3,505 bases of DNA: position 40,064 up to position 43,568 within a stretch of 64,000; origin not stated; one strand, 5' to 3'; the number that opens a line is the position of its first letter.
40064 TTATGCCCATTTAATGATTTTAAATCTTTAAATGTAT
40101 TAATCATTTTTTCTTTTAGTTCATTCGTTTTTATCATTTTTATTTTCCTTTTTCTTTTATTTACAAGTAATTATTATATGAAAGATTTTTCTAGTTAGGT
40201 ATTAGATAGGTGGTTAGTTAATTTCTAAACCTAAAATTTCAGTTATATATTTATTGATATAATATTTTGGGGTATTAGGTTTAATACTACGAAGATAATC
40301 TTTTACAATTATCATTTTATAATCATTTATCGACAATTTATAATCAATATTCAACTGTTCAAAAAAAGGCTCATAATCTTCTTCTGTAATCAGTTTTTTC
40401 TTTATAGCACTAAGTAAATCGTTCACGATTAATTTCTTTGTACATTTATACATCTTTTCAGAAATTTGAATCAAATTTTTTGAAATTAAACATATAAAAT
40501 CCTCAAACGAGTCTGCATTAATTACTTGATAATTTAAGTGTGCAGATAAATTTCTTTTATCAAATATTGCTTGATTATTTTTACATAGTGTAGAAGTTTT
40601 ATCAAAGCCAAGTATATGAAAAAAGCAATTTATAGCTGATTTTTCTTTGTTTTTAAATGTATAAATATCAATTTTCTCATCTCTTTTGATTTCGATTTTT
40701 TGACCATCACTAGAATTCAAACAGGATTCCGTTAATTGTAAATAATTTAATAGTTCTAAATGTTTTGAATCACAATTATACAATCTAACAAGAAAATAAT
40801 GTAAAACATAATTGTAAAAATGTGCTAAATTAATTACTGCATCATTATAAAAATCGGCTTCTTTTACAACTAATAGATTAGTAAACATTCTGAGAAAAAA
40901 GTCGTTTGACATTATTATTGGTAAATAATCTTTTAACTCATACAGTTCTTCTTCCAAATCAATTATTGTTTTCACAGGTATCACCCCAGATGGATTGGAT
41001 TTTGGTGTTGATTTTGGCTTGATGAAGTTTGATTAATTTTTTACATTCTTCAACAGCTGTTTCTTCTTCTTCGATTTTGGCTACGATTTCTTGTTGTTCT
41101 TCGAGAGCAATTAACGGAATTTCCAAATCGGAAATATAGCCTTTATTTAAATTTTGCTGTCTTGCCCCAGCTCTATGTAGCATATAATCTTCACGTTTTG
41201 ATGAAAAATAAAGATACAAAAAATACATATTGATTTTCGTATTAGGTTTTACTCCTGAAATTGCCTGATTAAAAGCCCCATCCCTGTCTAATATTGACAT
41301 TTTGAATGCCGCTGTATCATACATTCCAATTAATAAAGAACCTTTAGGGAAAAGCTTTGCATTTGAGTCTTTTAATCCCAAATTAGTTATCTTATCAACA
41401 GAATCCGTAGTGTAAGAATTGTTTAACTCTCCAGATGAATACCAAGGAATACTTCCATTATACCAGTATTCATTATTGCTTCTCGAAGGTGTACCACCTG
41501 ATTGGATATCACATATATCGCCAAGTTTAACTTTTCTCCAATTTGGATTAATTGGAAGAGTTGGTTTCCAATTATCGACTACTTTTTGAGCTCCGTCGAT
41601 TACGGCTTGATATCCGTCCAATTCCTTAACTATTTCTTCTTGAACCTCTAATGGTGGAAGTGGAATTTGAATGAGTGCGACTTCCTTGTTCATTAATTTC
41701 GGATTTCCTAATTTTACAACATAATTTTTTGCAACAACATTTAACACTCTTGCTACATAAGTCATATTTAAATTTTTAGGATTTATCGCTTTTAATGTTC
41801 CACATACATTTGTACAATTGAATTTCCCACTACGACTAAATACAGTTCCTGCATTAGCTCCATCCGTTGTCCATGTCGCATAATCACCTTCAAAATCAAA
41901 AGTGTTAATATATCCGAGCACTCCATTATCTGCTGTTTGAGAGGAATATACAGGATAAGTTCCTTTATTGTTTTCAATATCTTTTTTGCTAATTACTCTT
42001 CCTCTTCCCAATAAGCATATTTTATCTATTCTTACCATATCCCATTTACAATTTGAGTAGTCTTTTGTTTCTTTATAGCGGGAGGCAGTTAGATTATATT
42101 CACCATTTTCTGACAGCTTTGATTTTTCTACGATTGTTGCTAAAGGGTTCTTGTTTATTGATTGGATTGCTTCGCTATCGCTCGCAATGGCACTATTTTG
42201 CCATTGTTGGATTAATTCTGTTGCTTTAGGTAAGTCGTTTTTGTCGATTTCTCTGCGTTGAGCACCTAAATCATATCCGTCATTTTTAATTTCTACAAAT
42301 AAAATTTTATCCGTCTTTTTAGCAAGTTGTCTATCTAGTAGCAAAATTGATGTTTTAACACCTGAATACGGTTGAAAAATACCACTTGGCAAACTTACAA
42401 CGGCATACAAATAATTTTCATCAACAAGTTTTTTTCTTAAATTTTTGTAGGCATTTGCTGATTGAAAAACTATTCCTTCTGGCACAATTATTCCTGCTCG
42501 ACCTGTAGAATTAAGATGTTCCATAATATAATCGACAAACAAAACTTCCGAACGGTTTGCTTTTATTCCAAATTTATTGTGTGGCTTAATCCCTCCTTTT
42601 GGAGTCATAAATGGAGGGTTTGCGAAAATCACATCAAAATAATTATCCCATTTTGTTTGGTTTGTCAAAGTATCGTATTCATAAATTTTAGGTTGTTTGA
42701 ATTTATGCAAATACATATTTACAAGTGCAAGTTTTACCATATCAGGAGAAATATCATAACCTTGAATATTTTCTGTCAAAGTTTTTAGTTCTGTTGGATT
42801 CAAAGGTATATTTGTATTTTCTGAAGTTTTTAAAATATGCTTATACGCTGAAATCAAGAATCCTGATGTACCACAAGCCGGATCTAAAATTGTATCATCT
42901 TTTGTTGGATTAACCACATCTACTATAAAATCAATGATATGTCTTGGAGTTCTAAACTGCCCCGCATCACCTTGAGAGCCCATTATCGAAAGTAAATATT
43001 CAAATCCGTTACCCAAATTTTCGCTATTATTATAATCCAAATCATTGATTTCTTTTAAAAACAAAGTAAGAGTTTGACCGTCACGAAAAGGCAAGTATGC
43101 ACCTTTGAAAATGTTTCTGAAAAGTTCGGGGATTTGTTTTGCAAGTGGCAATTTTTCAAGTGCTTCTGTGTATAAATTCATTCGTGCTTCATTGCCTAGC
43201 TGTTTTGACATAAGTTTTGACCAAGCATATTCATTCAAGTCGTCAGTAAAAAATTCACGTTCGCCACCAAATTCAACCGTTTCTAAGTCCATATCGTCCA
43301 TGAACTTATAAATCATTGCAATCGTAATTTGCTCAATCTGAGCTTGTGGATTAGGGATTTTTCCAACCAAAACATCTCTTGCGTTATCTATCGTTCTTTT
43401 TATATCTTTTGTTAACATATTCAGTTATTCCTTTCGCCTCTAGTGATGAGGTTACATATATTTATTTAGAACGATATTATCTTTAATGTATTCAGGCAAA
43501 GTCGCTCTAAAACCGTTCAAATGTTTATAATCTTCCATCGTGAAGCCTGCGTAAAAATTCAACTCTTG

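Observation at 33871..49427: tRNA-Gln-adjacent 15.5 kb island: Mu/Tn7-type transposition module carrying stacked defence cargo, with no CRISPR-Cas and no phage genes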

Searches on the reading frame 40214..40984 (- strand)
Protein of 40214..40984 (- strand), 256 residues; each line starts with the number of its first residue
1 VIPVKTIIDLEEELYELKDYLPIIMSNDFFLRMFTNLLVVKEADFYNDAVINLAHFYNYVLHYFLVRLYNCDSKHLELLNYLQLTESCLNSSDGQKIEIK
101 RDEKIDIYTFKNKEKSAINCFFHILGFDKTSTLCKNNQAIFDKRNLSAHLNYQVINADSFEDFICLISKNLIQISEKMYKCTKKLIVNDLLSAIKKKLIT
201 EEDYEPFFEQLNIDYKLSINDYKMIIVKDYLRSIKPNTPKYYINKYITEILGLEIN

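Call 5: search_protein_families(library=pfam, proteins=[window:40214-40984:-], max_evalue=0.01)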
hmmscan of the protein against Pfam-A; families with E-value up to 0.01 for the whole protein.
window:40214-40984:- (256 aa): 0 families

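Call 10: search_protein_families(library=ncbifam, proteins=[window:40214-40984:-], max_evalue=0.01)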
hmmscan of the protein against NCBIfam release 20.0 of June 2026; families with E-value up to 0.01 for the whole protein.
window:40214-40984:- (256 aa): 1 family
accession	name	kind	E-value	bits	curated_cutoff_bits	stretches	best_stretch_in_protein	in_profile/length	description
NF045738.1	MPN121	equivalog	0.004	17.4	150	1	151-216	30-95/122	MPN121 family protein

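Call 11: search_protein_families(library=padloc, proteins=[window:40214-40984:-], max_evalue=0.01)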
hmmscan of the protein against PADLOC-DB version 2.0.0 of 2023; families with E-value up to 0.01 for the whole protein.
window:40214-40984:- (256 aa): 0 families

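Call 74: search_protein_families(library=pfam, proteins=[window:40214-40984:-], max_evalue=5)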
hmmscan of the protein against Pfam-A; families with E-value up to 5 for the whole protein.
window:40214-40984:- (256 aa): 0 families

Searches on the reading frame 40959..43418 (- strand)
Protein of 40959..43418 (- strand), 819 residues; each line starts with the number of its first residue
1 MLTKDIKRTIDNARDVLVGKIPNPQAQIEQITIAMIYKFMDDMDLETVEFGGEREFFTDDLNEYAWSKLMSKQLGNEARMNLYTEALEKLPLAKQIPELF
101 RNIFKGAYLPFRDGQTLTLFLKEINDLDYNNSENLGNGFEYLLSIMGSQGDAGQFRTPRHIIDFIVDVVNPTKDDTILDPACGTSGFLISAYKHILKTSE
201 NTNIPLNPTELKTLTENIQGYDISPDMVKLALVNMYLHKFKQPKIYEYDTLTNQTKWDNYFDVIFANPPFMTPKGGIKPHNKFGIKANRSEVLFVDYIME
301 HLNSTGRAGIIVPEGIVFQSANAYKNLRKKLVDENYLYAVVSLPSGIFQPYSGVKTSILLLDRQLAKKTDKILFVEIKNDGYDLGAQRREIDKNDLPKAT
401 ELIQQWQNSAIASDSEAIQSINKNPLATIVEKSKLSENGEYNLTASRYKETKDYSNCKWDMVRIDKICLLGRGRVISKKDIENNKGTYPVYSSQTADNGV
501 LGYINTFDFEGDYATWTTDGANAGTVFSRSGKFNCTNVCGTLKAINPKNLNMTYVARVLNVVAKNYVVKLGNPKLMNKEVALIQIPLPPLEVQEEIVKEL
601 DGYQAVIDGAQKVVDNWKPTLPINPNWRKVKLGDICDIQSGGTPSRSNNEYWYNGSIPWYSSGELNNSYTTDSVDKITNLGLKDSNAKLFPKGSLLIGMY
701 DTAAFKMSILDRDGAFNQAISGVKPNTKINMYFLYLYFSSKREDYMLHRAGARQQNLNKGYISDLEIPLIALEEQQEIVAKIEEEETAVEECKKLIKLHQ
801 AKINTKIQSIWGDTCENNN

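Call 5: search_protein_families(library=pfam, proteins=[window:40959-43418:-], max_evalue=0.01)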
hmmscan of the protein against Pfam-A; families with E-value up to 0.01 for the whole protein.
window:40959-43418:- (819 aa): 7 families
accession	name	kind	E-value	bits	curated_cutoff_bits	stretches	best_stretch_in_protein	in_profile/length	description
PF02384.22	N6_Mtase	-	6.5e-57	193.6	20.4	1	133-454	4-308/311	N-6 DNA Methylase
PF01420.25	Methylase_S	-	1.3e-50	172.3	22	2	626-790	3-159/168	Type I restriction modification DNA specificity domain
PF07669.17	Eco57I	-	5.3e-10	40.1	25.3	1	249-345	53-168/171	Eco57I restriction-modification methylase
PF13847.12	Methyltransf_31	-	1.3e-06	28.6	27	1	172-270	2-84/145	Methyltransferase domain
PF01170.24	UPF0020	-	2.1e-05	24.7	22.3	1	165-271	20-132/197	RMKL-like, methyltransferase domain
PF20473.4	MmeI_Mtase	-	0.00019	21.1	27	1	176-247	22-94/259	MmeI, DNA-methyltransferase domain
PF05175.20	MTS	-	0.0021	18.1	23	0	217-273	57-111/170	Methyltransferase small domain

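Call 11: search_protein_families(library=padloc, proteins=[window:40959-43418:-], max_evalue=0.01)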
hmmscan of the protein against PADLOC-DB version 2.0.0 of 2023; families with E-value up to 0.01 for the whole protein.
window:40959-43418:- (819 aa): 158 families (the best 25 are shown)
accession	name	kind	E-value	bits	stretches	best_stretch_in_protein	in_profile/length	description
PDLC03021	MTase_I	-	1.4e-102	342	1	1-453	2-456/491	Type I methyltransferase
PDLC03026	MTase_I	-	5.3e-62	208.5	1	62-403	52-397/487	Type I methyltransferase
PDLC03025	MTase_I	-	9.6e-54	181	1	93-379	98-385/569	Type I methyltransferase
PDLC03090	Specificity_I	-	5e-45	152.5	2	625-797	235-409/434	Type I specificity subunit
PDLC04137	mad5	-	2.8e-41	140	2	626-806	2-183/392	mads_5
PDLC03099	Specificity_I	-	4.3e-41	139.4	2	626-803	200-371/405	Type I specificity subunit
PDLC03162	Specificity_I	-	8.5e-41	138.1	2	624-810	214-405/431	Type I specificity subunit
PDLC03119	Specificity_I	-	1.4e-40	137.4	1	627-817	3-194/393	Type I specificity subunit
PDLC03036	MTase_I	-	5.1e-39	132.2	1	134-377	195-443/635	Type I methyltransferase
PDLC04134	mad2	-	6.9e-38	128.7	1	5-409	140-490/492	mads_2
PDLC03019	MTase_I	-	1.5e-34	117.5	2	112-441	127-457/932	Type I methyltransferase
PDLC03624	REase_MTase_IIG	-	4.5e-33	112.2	3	622-810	884-1066/1271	Type IIG restriction enzyme-methyltransferase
PDLC03190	Specificity_I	-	5.9e-33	112.5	1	458-611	17-170/389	Type I specificity subunit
PDLC03131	Specificity_I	-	9e-32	108.9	1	456-602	247-392/439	Type I specificity subunit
PDLC03166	Specificity_I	-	5.8e-31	105.8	1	626-806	8-187/538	Type I specificity subunit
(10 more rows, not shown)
